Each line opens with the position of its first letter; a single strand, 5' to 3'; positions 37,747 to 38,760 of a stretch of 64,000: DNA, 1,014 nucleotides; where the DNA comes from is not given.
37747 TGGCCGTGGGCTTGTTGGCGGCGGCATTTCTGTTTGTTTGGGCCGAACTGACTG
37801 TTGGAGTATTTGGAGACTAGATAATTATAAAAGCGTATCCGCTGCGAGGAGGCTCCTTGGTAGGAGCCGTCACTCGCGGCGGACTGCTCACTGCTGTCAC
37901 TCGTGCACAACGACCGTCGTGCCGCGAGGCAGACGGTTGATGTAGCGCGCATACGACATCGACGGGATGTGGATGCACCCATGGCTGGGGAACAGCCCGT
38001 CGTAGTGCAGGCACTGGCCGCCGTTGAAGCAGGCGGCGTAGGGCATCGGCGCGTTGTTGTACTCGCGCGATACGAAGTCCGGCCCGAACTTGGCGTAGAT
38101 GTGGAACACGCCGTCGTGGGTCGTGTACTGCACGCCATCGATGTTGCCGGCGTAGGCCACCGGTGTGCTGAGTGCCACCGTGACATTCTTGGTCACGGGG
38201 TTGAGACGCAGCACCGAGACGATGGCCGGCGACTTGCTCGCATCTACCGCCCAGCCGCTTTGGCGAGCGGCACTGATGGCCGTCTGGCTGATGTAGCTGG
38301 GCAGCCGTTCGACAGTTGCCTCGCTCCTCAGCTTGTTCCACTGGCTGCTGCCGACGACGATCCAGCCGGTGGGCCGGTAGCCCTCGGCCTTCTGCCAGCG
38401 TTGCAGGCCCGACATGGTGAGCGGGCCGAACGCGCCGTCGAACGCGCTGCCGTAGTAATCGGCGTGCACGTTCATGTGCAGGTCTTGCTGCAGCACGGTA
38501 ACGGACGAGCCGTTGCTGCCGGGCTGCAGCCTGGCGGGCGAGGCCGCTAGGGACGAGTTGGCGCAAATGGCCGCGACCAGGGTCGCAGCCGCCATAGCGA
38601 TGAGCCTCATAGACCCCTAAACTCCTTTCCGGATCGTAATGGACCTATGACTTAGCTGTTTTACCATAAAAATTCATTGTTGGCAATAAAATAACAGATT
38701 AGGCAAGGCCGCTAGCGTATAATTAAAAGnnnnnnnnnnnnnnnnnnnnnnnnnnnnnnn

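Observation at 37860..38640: High-GC islet carrying a PG-binding L,D-transpeptidase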

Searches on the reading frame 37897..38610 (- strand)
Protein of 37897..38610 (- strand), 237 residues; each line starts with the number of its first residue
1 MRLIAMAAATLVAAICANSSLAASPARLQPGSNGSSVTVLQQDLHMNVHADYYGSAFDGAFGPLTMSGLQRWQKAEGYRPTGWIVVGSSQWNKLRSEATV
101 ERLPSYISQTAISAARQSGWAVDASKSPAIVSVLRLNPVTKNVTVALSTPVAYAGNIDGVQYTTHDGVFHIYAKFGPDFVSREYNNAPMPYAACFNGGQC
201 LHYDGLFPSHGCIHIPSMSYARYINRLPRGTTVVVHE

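Call 4: search_protein_families(library=pfam, proteins=[window:37897-38610:-], max_evalue=1)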
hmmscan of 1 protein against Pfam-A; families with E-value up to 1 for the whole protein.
window:37897-38610:- (237 aa): 3 families
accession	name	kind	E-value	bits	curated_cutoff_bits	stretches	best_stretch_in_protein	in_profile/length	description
PF01471.23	PG_binding_1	-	5.4e-06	26.9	23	1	34-91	2-54/57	Putative peptidoglycan binding domain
PF03734.19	YkuD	-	0.0012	19.9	23.4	1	162-235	39-146/146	L,D-transpeptidase catalytic domain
PF13753.12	SWM_repeat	-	0.087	13.5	27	1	113-164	33-83/86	Putative flagellar system-associated repeat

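Call 5: search_protein_families(library=ncbifam, proteins=[window:37897-38610:-], max_evalue=1)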
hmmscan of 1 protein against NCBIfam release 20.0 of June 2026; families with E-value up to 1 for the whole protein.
window:37897-38610:- (237 aa): 6 families
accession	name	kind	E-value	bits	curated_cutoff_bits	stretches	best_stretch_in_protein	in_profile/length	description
NF004785.0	PRK06132.1-2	subfamily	7e-08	32.1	169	1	164-235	97-171/353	hypothetical protein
TIGR02869.1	spore_SleB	equivalog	8.4e-06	25.8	236.5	1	24-100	3-74/201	spore cortex-lytic enzyme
NF004787.0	PRK06132.1-4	equivalog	0.00017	20.5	409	1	163-224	91-154/347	hypothetical protein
NF004786.0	PRK06132.1-3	equivalog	0.0013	17.7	329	1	162-235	61-138/418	hypothetical protein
NF038080.1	PG_bind_siph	domain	0.016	15.5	55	1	28-95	7-75/76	peptidoglycan-binding protein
TIGR03979.1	His_Ser_Rich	equivalog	0.022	14.7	121.65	1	48-84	142-178/190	His-Xaa-Ser repeat protein HxsA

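Call 7: find_homologous_proteins(query=window:37897-38610:-)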
Query window:37897-38610:- (237 aa): 35 proteins with E <= 0.001 among 1036 candidates.
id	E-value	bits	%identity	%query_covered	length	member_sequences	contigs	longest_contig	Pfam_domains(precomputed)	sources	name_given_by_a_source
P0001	5.7e-154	528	100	98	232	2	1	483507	PF01471.24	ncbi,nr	ncbi:MAG TPA: L,D-transpeptidase family protein [Candidatus Saccharimonadales bacterium]|nr:L,D-tran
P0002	1.1e-109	383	73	100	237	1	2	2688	PF01471.24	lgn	-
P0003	1.3e-98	347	72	92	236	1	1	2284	PF01471.24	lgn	-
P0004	3.0e-97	343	66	100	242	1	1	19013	PF01471.24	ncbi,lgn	ncbi:MAG: L,D-transpeptidase family protein [Candidatus Saccharimonadales bacterium]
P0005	5.1e-95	335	67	97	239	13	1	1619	-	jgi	jgi:hypothetical protein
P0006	2.8e-94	333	65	100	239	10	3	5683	PF01471.24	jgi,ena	-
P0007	6.6e-94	332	65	100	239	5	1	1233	PF03734.20,PF01471.24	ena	-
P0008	9.6e-91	321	66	97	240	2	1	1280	PF01471.24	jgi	jgi:hypothetical protein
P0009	5.2e-89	316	62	100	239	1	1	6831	PF01471.24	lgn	-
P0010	5.3e-89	316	63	98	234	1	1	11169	PF01471.24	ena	-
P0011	2.2e-88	314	61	100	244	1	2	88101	-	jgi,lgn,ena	-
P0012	3.4e-88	313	65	92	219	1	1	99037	PF01471.24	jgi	jgi:hypothetical protein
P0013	8.4e-88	312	62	100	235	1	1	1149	-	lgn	-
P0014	6.1e-85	302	64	92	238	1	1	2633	PF01471.24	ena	-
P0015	2.3e-84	301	69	81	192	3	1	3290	PF03734.20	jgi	jgi:hypothetical protein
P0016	1.6e-82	295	58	100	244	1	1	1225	PF03734.20,PF01471.24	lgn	-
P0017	7.3e-82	292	62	88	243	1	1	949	PF01471.24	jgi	jgi:hypothetical protein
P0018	9.7e-82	292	59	93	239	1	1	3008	PF01471.24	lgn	-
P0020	9.9e-81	289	60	100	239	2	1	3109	PF01471.24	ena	-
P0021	1.0e-79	285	54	100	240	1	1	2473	PF01471.24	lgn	-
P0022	6.1e-78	280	62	88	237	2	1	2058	PF01471.24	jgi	jgi:hypothetical protein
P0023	1.7e-76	275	58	91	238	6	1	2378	PF01471.24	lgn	-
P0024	2.1e-76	275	52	99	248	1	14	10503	PF03734.20,PF01471.24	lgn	-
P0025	5.0e-75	270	58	100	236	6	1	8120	PF01471.24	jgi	jgi:hypothetical protein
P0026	6.0e-75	270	61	89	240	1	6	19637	-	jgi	jgi:hypothetical protein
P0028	1.9e-71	258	56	96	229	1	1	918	PF01471.24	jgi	jgi:peptidoglycan hydrolase-like protein with peptidoglycan-binding domain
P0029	3.1e-71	258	55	90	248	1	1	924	PF03734.20,PF01471.24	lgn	-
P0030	1.6e-65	239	52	100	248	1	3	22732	-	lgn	-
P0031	3.7e-53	198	45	95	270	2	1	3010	PF03734.20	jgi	jgi:hypothetical protein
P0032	1.2e-51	193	44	100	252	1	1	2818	PF01471.24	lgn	-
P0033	2.5e-48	183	41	98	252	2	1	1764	PF01471.24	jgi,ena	-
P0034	2.2e-45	173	59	57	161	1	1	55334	PF03734.20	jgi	jgi:hypothetical protein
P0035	5.0e-4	38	43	32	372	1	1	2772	PF03734.20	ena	-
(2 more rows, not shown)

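Call 10: find_encoding_contigs(protein=P0004, flank=10000, max_places=3)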
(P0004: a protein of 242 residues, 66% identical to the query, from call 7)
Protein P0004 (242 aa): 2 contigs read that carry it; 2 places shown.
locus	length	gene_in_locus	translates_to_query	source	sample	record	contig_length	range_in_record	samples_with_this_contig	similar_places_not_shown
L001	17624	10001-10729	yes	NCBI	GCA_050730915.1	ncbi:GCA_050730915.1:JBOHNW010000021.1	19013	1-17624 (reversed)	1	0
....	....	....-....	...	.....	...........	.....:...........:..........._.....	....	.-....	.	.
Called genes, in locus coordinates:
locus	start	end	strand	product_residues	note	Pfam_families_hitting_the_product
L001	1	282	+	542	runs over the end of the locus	PF01565:FAD_binding_4, PF02913:FAD-oxidase_C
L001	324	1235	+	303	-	PF00005:ABC_tran, PF13304:AAA_21 (faint)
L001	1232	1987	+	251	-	PF12730:ABC2_membrane_4, PF10920:DUF2705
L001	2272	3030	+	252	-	PF01145:Band_7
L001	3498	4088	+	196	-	-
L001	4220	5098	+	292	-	-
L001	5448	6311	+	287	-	PF12760:Zn_ribbon_IS1595, PF12762:DDE_Tnp_IS1595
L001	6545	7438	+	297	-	PF00892:EamA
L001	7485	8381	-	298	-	-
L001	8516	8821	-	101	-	PF04193:PQ-loop (weak)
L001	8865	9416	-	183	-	-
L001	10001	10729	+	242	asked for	PF01471:PG_binding_1 (weak)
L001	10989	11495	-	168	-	-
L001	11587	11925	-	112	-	PF03551:PadR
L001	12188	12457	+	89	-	PF04365:BrnT_toxin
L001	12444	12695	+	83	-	PF14384:BrnA_antitoxin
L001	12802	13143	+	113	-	PF12680:SnoaL_2 (weak)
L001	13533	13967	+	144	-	PF00903:Glyoxalase (weak), PF06983:3-dmu-9_3-mt (weak)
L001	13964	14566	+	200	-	PF01872:RibD_C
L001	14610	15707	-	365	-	PF00331:Glyco_hydro_10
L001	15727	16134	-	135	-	-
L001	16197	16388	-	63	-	-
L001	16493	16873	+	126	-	PF00392:GntR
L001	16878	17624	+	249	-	PF02463:SMC_N (faint), PF00005:ABC_tran, PF13304:AAA_21 (weak)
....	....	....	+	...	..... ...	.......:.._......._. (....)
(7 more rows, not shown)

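Call 11: find_encoding_contigs(protein=P0011, flank=10000, max_places=3)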
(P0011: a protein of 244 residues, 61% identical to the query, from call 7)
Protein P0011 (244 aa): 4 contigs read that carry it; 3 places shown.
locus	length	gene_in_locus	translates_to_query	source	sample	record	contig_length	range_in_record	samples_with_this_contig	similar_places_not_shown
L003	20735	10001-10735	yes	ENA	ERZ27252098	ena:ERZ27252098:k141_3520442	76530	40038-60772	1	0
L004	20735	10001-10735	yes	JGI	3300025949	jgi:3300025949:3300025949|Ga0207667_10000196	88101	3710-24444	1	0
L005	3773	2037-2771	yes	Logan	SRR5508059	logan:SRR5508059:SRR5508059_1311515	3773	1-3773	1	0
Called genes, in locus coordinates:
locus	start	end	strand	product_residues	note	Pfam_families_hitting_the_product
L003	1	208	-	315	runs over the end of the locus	-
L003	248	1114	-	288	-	PF05569:Peptidase_M56 (faint), PF01435:Peptidase_M48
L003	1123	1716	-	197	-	PF04011:LemA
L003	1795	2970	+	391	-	PF00768:Peptidase_S11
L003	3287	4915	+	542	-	PF01565:FAD_binding_4, PF02913:FAD-oxidase_C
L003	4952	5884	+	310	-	PF00005:ABC_tran, PF13304:AAA_21 (weak)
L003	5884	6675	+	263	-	PF12679:ABC2_membrane_2, PF12730:ABC2_membrane_4 (weak)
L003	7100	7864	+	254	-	PF01145:Band_7, PF13421:Band_7_1 (faint)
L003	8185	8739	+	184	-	-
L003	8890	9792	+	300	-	-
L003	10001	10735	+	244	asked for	-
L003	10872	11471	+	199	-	-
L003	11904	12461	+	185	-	PF01872:RibD_C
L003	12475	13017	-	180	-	PF03640:Lipoprotein_15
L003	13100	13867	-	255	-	PF03988:DUF347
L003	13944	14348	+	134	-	PF00903:Glyoxalase, PF06983:3-dmu-9_3-mt (weak)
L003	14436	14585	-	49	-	-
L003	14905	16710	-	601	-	PF00496:SBP_bac_5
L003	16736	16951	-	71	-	PF03840:SecG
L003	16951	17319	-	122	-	PF04020:Phage_holin_4_2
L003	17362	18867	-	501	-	PF01541:GIY-YIG (weak), PF27096:UvrC_M (weak), PF02151:UVR, PF08459:UvrC_RNaseH_dom, PF14520:HHH_5 (weak)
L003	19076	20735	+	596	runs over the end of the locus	PF00664:ABC_membrane, PF02463:SMC_N (weak), PF00005:ABC_tran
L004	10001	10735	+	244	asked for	-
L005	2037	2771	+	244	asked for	-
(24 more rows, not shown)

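Call 14: find_related_loci(query=A1, collection=genome_contigs, flank=10000)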
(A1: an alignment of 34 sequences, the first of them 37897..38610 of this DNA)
Query A1 (237 aa) in genome_contigs; peptide patterns used: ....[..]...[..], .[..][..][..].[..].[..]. (x = any residue, [..] = any of these).
128 stretches matched a pattern; 13 encode a relative of the query (tblastn E <= 1e-3); 13 distinct loci.
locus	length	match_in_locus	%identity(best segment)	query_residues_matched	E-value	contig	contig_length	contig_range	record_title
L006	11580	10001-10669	44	28-236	1e-49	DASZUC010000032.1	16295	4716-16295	MAG TPA_asm: Candidatus Saccharimonadales bacterium isolate SMAG_U6093 k141_394991, whole genome shotgun sequence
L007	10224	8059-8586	31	88-236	9e-9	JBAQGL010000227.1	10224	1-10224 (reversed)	MAG: Candidatus Dormiibacterota bacterium isolate MFD09291_ilm_asm_bin17 k127_191970, whole genome shotgun sequence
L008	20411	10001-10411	32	123-236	5e-7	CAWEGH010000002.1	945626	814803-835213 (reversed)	MAG: Candidatus Dormibacteraeota bacterium isolate MFD09603.bin.1.315 genome assembly, contig: contig_13276, whole genom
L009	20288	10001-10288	35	164-236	9e-7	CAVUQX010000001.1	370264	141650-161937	MAG: Candidatus Dormibacteraeota bacterium isolate MFD00731.bin.2.74 genome assembly, contig: contig_25917, whole genome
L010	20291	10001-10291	33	164-237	1e-6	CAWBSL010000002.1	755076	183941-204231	MAG: Candidatus Dormibacteraeota bacterium isolate MFD00731.bin.3.67 genome assembly, contig: contig_27413, whole genome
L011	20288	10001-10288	33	164-236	2e-6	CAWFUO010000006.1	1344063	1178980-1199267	MAG: Candidatus Dormibacteraeota bacterium isolate MFD09286.bin.2.130 genome assembly, contig: contig_26727, whole genom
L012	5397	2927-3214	32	164-236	3e-6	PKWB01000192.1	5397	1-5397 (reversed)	MAG: Candidatus Dormiibacterota bacterium isolate palsa_863 73.20120500_P32.17_contig_9481, whole genome shotgun sequenc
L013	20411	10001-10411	32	123-236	9e-6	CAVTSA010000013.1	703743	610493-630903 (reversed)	MAG: Candidatus Dormibacteraeota bacterium isolate MFD00731.bin.1.225 genome assembly, contig: contig_68922, whole genom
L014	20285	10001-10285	33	164-235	2e-5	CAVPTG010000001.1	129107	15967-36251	MAG: Candidatus Dormibacteraeota bacterium isolate MFD09286.bin.2.129 genome assembly, contig: contig_113869, whole geno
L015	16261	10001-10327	31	147-236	6e-5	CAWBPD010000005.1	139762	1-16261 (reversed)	MAG: Candidatus Dormibacteraeota bacterium isolate MFD09603.bin.2.48 genome assembly, contig: contig_10726, whole genome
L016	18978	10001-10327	31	147-236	6e-5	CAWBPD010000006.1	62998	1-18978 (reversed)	MAG: Candidatus Dormibacteraeota bacterium isolate MFD09603.bin.2.48 genome assembly, contig: contig_10727, whole genome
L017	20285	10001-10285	29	164-235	2e-4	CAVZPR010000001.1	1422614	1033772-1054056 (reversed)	MAG: Candidatus Dormibacteraeota bacterium isolate MFD09603.bin.2.40 genome assembly, contig: contig_10890, whole genome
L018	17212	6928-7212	31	164-235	2e-4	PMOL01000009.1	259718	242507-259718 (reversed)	MAG: Candidatus Dormiibacterota bacterium isolate palsa_834 73.20110600_P1M.3_contig_128, whole genome shotgun sequence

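Call 16: find_encoding_contigs(protein=P0012, flank=10000, max_places=2)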
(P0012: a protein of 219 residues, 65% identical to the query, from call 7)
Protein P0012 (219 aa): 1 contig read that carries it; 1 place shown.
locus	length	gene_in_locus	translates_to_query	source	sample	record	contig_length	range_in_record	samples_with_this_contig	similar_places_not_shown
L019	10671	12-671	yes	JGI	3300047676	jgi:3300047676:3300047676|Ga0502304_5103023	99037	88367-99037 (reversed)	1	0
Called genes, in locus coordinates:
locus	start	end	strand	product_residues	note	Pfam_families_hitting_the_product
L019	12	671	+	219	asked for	PF01471:PG_binding_1 (weak)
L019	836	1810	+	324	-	-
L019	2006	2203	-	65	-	-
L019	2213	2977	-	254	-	PF14470:bPH_3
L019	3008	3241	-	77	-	-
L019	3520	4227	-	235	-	PF00027:cNMP_binding, PF13545:HTH_Crp_2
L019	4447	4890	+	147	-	PF00903:Glyoxalase, PF06983:3-dmu-9_3-mt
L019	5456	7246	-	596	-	PF00496:SBP_bac_5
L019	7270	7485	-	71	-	PF03840:SecG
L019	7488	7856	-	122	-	PF04020:Phage_holin_4_2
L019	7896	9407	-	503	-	PF01541:GIY-YIG (weak), PF27096:UvrC_M (faint), PF02151:UVR, PF08459:UvrC_RNaseH_dom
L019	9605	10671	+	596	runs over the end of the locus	PF00664:ABC_membrane, PF02463:SMC_N, PF00005:ABC_tran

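Call 17: find_encoding_contigs(protein=P0034, flank=10000, max_places=2)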
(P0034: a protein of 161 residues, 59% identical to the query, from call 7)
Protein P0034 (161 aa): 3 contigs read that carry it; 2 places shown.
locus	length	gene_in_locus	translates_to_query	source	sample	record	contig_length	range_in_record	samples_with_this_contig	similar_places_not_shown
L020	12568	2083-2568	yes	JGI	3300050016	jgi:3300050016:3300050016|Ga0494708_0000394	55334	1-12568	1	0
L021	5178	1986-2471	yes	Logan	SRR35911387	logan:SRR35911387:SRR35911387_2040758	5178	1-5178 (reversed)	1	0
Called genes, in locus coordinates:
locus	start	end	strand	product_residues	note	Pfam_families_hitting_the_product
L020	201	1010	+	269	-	-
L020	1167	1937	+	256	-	-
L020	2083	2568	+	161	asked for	PF03734:YkuD (weak)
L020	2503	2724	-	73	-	-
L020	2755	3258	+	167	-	PF05656:DUF805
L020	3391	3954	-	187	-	PF04203:Sortase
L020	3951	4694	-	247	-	-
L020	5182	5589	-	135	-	-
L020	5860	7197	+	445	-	PF00033:Cytochrome_B, PF13631:Cytochrom_B_N_2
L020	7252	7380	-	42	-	-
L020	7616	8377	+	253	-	PF16955:OFeT_1 (weak)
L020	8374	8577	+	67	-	-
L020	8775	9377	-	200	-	PF01520:Amidase_3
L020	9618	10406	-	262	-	PF03988:DUF347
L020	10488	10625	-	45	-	-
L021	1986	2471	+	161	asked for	PF03734:YkuD (weak)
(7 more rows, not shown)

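Call 18: find_encoding_contigs(protein=P0030, flank=10000, max_places=1)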
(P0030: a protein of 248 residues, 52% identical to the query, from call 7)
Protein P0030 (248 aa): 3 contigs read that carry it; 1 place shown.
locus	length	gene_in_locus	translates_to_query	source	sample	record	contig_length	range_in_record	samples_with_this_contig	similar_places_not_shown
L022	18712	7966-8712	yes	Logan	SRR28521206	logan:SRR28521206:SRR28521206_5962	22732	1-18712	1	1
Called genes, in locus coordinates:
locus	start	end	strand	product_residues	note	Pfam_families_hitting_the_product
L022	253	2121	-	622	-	PF16841:CBM60, PF02156:Glyco_hydro_26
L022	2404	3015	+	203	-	-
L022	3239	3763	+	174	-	-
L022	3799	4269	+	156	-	-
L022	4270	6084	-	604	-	PF02922:CBM_48, PF00128:Alpha-amylase, PF02806:Alpha-amylase_C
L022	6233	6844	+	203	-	-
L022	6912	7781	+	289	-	-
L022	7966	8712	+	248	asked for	-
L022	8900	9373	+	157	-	-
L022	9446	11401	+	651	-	PF21722:Gly_rich_2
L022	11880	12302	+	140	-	-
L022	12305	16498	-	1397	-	-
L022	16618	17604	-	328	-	PF00801:PKD (weak), PF18911:PKD_4 (weak)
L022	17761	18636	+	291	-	-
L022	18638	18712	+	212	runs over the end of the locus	-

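Call 19: find_encoding_contigs(protein=P0026, flank=10000, max_places=1)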
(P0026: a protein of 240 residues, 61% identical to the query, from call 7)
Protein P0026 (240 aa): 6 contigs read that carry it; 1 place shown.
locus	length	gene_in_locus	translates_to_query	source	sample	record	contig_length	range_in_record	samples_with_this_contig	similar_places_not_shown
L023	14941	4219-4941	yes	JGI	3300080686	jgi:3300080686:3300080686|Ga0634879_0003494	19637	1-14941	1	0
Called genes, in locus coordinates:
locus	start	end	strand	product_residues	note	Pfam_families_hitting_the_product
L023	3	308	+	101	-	?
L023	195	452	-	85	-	-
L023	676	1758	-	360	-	-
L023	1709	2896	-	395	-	PF16640:Big_3_5 (weak)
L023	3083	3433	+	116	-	-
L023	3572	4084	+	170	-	-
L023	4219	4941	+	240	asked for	-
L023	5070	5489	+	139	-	PF08570:DUF1761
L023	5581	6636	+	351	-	-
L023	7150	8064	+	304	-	PF01145:Band_7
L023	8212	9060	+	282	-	-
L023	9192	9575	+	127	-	PF08818:DUF1801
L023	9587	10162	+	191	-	PF01872:RibD_C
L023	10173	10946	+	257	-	PF00561:Abhydrolase_1, PF12146:Hydrolase_4, PF12697:Abhydrolase_6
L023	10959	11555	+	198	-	PF01872:RibD_C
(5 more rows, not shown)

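Call 20: find_encoding_contigs(protein=P0010, flank=10000, max_places=1)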
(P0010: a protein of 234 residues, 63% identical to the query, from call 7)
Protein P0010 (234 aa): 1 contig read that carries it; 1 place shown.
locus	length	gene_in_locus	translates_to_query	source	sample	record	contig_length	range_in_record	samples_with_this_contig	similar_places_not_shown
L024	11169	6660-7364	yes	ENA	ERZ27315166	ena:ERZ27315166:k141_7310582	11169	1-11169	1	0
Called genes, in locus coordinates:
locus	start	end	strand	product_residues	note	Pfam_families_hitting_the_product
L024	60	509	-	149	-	-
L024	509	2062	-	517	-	PF19077:Big_13 (faint), PF17957:Big_7, PF00041:fn3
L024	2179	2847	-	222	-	-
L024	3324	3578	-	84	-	-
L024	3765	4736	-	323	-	-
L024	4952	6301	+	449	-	-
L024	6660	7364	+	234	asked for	PF01471:PG_binding_1 (weak)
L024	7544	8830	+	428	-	PF04862:DUF642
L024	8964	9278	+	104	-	-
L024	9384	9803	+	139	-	PF08570:DUF1761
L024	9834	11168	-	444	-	?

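Call 21: find_encoding_contigs(protein=P0024, flank=10000, max_places=1)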
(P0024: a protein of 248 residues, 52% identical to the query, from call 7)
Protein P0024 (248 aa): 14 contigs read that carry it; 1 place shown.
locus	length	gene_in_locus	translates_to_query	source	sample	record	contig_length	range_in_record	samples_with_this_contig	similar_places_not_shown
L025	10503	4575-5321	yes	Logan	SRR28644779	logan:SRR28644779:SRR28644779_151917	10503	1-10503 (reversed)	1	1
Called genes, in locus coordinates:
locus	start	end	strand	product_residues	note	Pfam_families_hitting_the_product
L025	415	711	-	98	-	-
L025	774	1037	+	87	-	-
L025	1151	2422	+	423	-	PF17957:Big_7 (weak)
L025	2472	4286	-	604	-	PF02922:CBM_48, PF00128:Alpha-amylase, PF02806:Alpha-amylase_C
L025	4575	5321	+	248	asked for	PF01471:PG_binding_1 (weak), PF03734:YkuD (weak)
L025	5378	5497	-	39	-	-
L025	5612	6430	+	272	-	PF19915:bpX0 (faint), PF00005:ABC_tran, PF13304:AAA_21 (faint)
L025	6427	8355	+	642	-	PF02687:FtsX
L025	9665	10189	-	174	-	-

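Call 23: search_protein_representatives(alignment_id=A1)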
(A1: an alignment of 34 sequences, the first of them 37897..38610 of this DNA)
Query: 34 sequences, 238 profile positions. Proteins with E-value up to 0.001 (for the whole library): 8471; up to 1e-10: 1497; up to 1e-30: 94. The best 150 are listed.
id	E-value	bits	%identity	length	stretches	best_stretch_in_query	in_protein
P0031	3.1e-89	314.9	-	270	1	21-237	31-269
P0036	2.7e-88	311.8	-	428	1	27-238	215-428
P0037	1.5e-82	293.0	-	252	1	6-237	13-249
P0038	3.6e-81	288.5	-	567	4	24-237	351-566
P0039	6.6e-77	274.5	-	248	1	1-238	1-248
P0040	4.7e-73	261.9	-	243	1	9-237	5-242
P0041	5.8e-72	258.3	-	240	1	10-237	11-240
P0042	6.0e-71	255.0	-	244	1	4-237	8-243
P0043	1.0e-70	254.3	-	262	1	4-237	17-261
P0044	1.6e-67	243.8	-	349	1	23-237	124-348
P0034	5.2e-66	238.9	-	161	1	100-237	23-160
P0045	8.6e-63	228.3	-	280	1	11-237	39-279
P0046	1.8e-62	227.3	-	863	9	26-99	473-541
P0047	1.2e-61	224.6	-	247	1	3-237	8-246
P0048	4.3e-52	193.3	-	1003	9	27-97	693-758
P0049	2.4e-50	187.6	-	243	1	10-237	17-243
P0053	8.7e-49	182.5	-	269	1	12-237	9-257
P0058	3.4e-44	167.4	-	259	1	3-237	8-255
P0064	1.7e-42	161.9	-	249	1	1-237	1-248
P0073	8.7e-41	156.3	-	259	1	10-236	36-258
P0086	4.8e-36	140.8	-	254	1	7-237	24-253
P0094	1.5e-34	135.9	-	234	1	1-234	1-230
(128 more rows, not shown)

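Call 31: find_related_loci(query=A1, collection=metagenome_contigs, flank=8000)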
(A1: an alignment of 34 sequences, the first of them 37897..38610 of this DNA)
Query A1 (237 aa) in metagenome_contigs; peptide patterns used: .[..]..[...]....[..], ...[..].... (x = any residue, [..] = any of these).
119 stretches matched a pattern; 13 encode a relative of the query (tblastn E <= 1e-3); 13 distinct loci.
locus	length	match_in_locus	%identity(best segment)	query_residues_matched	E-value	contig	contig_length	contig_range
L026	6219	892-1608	65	1-237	2e-101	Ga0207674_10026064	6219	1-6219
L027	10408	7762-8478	65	1-237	1e-100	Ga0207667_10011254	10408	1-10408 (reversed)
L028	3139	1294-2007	65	1-236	6e-98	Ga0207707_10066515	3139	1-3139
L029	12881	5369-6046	60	15-237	1e-84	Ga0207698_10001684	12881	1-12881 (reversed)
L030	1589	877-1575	55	1-237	4e-82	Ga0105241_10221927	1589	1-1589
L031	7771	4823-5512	44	8-236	6e-56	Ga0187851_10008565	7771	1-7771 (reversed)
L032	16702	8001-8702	41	4-236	5e-55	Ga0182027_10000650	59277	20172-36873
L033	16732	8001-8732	61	1-237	1e-95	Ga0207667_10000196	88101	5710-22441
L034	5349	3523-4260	40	1-236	4e-53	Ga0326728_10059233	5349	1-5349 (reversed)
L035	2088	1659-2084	61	15-155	6e-50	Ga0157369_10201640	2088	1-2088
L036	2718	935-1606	42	28-237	3e-45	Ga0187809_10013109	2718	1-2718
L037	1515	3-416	48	97-236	6e-37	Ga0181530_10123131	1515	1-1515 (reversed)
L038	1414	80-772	31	1-234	1e-24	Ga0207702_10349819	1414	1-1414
